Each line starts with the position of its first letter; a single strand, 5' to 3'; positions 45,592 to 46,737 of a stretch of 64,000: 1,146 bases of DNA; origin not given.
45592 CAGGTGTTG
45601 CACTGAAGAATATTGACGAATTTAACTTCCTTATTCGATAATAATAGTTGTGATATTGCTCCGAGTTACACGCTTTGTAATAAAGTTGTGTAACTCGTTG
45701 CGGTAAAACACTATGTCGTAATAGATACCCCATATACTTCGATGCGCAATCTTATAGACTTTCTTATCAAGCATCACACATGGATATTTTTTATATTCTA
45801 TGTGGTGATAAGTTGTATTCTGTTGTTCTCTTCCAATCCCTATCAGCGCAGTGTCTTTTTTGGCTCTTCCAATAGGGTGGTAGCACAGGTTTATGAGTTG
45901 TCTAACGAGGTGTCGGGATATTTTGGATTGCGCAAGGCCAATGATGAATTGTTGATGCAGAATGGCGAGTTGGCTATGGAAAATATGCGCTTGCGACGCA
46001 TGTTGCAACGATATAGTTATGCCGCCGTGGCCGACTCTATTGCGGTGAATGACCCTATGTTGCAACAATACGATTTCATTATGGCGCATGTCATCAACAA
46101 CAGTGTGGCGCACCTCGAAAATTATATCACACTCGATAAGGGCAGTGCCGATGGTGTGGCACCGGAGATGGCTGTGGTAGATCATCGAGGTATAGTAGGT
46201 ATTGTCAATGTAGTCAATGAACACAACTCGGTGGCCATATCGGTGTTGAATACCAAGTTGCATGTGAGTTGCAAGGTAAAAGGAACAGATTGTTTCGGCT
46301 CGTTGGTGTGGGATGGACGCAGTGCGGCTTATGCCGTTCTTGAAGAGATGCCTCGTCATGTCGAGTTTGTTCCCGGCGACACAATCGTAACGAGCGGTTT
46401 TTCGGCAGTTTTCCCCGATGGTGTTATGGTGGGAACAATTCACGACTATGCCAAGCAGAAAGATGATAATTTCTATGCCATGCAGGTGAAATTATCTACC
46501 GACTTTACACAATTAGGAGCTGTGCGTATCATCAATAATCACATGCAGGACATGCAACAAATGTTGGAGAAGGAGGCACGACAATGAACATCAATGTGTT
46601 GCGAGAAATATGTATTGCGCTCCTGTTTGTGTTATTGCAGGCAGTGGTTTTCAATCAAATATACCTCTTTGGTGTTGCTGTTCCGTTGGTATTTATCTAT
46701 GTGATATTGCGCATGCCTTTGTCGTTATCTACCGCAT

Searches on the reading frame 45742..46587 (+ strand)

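Call 52: search_protein_families(library=pfam, proteins=[window:45742-46587:+], max_evalue=0.000001)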
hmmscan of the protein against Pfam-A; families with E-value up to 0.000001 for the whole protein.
window:45742-46587:+ (281 aa): 1 family
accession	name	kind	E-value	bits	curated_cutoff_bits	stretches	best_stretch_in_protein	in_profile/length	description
PF04085.20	MreC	-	6.2e-38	130.3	28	1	117-264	1-146/147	Rod shape-determining protein MreC, barrel core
